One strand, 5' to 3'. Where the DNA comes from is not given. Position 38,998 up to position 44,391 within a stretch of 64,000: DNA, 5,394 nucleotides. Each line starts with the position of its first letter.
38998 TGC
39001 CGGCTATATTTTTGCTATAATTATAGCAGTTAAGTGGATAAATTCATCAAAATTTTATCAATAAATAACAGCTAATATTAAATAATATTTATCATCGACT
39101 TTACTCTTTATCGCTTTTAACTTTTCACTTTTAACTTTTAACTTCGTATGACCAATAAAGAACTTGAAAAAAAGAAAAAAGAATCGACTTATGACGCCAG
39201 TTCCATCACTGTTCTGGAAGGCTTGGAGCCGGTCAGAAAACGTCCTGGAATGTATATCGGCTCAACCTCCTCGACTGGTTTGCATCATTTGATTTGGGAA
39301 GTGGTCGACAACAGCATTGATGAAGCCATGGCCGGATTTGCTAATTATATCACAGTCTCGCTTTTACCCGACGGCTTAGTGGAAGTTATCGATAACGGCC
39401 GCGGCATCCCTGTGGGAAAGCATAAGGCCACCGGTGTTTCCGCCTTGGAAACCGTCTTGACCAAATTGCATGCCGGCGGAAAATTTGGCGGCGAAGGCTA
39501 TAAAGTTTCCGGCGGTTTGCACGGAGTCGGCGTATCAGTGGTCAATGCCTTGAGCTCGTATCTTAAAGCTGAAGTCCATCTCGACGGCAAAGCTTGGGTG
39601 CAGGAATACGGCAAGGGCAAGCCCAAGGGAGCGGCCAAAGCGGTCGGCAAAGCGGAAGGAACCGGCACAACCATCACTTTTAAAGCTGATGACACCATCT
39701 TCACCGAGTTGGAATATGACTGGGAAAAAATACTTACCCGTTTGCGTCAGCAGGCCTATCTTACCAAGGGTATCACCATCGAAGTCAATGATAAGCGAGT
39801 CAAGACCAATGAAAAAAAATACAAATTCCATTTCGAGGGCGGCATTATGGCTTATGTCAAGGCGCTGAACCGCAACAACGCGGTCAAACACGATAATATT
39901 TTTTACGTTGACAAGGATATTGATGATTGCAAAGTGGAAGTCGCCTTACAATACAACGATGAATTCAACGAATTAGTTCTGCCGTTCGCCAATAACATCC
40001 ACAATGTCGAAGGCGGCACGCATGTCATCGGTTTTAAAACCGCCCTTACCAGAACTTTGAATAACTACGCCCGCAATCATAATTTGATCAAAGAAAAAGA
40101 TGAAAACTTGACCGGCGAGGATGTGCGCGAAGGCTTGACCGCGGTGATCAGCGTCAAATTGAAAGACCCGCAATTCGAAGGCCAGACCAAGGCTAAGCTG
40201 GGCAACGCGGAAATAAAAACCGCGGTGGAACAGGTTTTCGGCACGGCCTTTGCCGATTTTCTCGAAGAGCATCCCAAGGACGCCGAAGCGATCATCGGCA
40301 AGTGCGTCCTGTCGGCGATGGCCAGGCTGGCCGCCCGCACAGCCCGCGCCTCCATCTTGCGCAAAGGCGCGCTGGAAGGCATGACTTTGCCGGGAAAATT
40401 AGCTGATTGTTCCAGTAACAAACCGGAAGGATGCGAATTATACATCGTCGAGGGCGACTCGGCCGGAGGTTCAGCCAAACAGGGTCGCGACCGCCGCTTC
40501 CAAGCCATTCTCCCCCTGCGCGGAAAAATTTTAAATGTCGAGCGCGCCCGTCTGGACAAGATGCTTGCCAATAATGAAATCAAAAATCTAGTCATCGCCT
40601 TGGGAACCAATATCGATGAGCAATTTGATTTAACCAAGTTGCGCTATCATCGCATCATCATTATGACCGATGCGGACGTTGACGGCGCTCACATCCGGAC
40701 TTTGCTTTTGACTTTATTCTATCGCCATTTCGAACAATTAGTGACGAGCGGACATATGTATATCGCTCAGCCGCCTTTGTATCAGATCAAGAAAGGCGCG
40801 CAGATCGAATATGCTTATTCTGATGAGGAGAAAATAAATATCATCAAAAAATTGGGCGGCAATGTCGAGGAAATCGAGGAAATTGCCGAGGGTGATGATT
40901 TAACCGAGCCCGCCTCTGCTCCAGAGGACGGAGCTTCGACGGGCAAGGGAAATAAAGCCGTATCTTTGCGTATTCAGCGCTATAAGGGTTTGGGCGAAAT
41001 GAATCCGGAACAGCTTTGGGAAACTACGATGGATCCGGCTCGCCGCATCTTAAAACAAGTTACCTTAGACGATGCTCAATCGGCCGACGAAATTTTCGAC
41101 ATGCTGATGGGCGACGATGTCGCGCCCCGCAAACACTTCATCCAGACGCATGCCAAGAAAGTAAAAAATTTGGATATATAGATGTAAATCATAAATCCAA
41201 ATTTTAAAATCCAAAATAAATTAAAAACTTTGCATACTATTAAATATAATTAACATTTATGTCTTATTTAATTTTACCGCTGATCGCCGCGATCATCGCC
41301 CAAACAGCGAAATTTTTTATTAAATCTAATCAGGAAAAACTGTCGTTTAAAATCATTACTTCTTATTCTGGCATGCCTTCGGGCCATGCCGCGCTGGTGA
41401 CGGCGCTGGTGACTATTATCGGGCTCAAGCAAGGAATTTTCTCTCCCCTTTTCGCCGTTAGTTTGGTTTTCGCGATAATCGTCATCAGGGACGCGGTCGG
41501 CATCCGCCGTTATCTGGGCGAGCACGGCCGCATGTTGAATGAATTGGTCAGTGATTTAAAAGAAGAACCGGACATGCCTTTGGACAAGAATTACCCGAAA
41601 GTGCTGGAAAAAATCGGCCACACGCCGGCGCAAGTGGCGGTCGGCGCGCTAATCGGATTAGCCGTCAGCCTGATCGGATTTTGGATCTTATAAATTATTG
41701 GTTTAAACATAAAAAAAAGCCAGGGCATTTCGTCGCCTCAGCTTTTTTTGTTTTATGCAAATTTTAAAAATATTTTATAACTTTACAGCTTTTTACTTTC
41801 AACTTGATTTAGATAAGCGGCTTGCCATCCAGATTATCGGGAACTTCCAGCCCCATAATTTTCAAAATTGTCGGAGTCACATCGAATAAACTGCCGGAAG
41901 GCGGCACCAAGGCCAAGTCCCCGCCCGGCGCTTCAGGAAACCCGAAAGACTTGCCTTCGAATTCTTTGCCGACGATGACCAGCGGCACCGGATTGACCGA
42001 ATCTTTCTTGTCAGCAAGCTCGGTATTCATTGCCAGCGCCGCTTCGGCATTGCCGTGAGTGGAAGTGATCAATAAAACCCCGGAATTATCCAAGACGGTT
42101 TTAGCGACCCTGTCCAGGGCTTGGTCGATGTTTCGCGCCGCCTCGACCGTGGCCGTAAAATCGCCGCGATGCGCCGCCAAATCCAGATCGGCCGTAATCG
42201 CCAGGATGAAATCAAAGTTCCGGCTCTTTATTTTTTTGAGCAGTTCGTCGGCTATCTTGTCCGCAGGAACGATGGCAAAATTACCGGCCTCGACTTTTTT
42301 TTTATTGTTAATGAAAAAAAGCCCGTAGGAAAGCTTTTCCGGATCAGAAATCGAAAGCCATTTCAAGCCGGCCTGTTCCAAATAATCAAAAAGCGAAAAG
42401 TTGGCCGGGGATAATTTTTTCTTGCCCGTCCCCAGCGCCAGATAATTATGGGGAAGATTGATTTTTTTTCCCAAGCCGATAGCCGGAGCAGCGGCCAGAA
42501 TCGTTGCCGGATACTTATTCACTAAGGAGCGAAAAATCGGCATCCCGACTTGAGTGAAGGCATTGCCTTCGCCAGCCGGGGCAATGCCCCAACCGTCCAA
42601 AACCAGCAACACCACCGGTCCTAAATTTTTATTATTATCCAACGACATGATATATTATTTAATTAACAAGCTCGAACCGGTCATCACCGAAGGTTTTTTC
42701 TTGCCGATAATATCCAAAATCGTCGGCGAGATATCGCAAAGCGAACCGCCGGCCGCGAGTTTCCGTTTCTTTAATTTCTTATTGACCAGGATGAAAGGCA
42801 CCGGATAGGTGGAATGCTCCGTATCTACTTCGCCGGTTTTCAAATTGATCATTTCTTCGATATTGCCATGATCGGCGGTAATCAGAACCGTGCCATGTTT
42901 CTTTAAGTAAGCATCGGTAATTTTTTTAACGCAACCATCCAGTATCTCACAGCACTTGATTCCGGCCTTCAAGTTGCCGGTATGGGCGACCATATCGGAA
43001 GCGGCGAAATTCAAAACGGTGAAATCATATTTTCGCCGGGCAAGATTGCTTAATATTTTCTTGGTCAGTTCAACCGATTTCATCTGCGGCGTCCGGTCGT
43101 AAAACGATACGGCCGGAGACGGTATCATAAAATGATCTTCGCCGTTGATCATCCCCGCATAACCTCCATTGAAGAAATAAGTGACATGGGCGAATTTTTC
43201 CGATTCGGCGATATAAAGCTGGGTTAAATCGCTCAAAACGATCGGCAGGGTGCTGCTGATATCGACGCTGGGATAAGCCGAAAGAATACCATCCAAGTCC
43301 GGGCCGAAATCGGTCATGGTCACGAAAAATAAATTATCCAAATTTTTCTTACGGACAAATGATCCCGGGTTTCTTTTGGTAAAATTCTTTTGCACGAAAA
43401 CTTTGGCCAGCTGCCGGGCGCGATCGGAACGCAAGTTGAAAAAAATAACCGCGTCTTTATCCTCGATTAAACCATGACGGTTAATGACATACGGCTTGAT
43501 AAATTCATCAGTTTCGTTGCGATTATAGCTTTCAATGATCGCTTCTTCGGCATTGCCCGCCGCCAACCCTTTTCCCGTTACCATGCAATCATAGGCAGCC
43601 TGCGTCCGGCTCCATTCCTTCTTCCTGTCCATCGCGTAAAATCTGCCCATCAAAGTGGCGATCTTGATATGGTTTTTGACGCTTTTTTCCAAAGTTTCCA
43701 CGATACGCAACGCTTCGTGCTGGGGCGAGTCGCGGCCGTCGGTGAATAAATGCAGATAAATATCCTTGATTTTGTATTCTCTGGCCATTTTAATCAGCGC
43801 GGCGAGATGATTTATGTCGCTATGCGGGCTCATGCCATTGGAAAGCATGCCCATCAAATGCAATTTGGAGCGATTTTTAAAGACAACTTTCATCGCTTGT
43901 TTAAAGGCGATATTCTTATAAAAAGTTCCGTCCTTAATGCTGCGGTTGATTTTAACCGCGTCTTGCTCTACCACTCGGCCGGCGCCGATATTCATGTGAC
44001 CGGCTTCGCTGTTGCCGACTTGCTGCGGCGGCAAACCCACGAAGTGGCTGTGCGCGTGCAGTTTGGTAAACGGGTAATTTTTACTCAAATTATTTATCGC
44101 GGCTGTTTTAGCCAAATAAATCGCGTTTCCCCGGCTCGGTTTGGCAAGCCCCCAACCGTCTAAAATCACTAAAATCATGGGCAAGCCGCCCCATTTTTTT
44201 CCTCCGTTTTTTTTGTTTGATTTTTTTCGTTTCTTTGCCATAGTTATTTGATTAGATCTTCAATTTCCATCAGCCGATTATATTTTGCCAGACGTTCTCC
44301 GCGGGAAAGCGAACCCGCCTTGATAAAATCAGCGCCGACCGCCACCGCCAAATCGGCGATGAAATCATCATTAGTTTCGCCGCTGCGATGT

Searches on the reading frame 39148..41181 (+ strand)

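Call 41: search_protein_families(library=pfam, proteins=[window:39148-41181:+])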
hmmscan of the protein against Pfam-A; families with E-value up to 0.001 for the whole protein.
window:39148-41181:+ (677 aa): 4 families
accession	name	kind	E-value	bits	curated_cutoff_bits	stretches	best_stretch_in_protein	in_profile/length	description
PF00204.31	DNA_gyraseB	-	5.8e-59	198.9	27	1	232-400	1-171/173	DNA gyrase B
PF00986.26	DNA_gyraseB_C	-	4.7e-31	107.2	29.8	1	607-666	4-63/63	DNA gyrase B subunit, carboxyl terminus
PF01751.28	Toprim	-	2.1e-19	69.9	23.1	1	430-541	1-95/96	Toprim domain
PF02518.31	HATPase_c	-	7.2e-16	59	26.4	1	42-181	3-108/111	Histidine kinase-, DNA gyrase B-, and HSP90-like ATPase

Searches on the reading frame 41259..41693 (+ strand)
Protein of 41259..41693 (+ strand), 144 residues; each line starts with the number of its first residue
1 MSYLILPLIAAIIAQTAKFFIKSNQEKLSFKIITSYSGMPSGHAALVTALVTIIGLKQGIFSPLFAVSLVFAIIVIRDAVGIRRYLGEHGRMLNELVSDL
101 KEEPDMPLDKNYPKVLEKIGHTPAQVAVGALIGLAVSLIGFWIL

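Call 76: search_protein_families(library=pfam, proteins=[window:41259-41693:+], max_evalue=0.00001)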
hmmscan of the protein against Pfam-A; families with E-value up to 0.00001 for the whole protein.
window:41259-41693:+ (144 aa): 1 family
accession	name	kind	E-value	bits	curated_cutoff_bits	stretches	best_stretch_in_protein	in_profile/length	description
PF02681.20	DUF212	-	5.7e-38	130.4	26.5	1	3-136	5-126/126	Divergent PAP2 family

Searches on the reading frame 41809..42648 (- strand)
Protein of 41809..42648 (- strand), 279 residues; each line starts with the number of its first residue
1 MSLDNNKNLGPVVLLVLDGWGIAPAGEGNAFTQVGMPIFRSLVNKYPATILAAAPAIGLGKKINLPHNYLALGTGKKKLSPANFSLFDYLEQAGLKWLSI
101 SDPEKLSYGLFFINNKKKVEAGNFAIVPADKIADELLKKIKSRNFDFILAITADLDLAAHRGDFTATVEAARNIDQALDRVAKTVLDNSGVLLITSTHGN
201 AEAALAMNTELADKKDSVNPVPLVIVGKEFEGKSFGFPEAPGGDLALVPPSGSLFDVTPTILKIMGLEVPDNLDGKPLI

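Call 76: search_protein_families(library=pfam, proteins=[window:41809-42648:-], max_evalue=0.00001)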
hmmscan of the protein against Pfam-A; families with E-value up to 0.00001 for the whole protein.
window:41809-42648:- (279 aa): 1 family
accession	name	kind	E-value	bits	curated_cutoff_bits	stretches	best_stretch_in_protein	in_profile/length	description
PF01676.23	Metalloenzyme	-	3.6e-29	102.5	24.3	1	11-268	2-251/252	Metalloenzyme superfamily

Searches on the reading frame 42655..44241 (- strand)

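Call 76: search_protein_families(library=pfam, proteins=[window:42655-44241:-], max_evalue=0.00001)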
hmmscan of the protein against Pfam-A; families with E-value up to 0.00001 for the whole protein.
window:42655-44241:- (528 aa): 2 families
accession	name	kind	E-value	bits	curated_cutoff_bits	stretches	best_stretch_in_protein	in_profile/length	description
PF06415.18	iPGM_N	-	1.6e-67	227.6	27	1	98-312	1-215/217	BPG-independent PGAM N-terminus (iPGM_N)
PF01676.23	Metalloenzyme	-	2.4e-65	221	24.3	1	21-515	2-251/252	Metalloenzyme superfamily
